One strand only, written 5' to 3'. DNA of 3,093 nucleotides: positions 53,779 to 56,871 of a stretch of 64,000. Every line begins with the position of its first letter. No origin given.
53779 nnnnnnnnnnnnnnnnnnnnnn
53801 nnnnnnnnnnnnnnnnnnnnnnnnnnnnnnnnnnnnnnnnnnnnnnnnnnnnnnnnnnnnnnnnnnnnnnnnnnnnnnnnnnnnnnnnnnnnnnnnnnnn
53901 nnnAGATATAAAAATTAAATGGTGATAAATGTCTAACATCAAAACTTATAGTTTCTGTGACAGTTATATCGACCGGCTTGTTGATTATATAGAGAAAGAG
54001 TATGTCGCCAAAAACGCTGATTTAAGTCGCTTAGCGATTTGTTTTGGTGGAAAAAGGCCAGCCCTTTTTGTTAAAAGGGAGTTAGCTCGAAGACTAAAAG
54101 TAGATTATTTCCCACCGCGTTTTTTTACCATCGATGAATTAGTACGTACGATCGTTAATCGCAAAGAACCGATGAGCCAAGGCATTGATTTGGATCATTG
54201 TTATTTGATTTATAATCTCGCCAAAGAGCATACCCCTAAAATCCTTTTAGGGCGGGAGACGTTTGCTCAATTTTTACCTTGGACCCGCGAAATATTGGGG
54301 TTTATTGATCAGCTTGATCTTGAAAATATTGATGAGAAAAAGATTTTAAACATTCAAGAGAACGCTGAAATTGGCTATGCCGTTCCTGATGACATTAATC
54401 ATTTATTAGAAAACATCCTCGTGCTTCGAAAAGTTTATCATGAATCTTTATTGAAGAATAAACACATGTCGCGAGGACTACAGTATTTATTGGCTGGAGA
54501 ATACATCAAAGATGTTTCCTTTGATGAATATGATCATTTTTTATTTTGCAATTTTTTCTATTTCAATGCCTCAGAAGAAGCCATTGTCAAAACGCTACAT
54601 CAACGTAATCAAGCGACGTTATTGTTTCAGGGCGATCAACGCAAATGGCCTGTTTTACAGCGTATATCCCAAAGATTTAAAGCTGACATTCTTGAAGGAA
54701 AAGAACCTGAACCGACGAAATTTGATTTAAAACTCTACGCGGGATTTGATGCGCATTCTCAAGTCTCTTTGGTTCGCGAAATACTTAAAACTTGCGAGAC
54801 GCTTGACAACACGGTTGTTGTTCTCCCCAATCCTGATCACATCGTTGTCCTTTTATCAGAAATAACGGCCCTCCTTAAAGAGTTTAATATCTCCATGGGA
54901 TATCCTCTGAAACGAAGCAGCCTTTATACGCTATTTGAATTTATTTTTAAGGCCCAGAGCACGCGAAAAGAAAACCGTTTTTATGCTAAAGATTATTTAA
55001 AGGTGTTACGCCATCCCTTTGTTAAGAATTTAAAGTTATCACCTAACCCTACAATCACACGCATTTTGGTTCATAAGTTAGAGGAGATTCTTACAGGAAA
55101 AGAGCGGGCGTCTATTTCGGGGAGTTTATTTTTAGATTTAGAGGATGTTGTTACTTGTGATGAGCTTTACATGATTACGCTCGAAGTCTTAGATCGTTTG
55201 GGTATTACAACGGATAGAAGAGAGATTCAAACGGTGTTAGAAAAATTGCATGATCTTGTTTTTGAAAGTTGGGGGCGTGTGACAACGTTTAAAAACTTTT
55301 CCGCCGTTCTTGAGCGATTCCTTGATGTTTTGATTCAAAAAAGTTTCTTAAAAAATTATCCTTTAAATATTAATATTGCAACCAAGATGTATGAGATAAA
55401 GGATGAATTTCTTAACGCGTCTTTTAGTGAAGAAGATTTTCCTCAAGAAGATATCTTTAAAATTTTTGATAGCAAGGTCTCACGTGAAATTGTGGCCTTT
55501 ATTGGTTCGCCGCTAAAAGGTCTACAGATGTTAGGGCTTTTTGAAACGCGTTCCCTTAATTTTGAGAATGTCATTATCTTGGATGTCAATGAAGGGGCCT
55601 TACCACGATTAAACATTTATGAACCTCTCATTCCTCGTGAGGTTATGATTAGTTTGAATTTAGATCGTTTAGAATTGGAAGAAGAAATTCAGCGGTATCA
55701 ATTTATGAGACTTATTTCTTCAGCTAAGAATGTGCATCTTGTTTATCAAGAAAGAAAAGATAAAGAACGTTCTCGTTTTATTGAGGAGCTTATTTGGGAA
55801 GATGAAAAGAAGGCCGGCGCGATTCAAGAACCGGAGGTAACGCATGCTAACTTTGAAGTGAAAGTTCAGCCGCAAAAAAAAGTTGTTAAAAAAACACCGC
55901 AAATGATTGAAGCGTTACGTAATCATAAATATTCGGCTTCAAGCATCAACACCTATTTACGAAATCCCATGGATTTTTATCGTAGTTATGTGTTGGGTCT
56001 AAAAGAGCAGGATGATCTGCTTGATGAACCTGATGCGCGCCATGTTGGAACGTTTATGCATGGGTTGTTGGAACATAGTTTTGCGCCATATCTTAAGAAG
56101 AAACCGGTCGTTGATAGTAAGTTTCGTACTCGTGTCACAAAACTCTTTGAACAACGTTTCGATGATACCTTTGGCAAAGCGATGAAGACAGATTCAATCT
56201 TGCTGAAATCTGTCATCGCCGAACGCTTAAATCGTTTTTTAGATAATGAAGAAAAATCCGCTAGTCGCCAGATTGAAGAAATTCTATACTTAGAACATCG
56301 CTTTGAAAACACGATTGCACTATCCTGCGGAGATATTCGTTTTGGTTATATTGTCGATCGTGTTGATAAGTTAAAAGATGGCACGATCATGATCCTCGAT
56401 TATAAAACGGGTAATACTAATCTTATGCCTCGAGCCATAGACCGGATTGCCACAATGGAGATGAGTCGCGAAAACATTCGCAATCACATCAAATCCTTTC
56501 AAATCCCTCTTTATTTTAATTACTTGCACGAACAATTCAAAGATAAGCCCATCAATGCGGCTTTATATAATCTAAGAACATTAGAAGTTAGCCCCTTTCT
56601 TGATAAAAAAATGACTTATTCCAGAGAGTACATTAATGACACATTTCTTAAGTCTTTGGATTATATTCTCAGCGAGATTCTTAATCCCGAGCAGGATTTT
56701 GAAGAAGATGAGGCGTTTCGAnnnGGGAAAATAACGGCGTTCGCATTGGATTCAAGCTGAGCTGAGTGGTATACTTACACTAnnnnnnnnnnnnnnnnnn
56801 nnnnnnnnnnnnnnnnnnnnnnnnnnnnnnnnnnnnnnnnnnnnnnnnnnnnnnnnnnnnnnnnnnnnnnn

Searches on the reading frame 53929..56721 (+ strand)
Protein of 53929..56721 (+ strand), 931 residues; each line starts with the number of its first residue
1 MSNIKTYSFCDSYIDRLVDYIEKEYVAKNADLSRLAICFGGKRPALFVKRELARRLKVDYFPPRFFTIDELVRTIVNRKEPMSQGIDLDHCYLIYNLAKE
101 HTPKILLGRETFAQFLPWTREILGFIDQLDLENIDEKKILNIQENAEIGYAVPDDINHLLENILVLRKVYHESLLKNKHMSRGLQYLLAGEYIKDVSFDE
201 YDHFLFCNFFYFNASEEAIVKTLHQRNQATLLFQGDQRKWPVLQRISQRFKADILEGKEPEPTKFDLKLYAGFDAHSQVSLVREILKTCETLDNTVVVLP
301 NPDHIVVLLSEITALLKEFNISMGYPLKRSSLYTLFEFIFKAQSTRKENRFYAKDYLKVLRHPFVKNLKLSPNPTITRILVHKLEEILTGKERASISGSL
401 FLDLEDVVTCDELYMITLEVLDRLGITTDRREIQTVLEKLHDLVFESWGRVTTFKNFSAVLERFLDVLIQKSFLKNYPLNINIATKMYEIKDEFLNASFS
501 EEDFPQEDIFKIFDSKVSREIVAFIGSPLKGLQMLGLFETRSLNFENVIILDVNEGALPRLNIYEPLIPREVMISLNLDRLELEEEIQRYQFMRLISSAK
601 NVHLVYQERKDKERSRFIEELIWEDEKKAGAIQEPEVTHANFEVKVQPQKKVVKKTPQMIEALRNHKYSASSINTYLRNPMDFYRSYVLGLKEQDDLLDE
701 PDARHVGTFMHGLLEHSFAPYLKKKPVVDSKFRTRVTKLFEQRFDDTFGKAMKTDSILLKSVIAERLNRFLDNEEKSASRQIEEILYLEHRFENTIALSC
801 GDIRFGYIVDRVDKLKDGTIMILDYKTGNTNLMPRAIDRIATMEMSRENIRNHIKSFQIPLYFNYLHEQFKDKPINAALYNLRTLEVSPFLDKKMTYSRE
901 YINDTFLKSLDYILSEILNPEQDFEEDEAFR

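Call 9: search_protein_families(library=pfam, proteins=[window:53929-56721:+], max_evalue=0.001)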
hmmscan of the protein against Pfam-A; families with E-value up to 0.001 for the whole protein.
window:53929-56721:+ (931 aa): 1 family
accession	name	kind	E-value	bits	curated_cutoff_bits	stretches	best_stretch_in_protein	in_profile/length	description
PF12705.13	PDDEXK_1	-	2.1e-22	80.7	22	1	668-927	2-234/247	PD-(D/E)XK nuclease superfamily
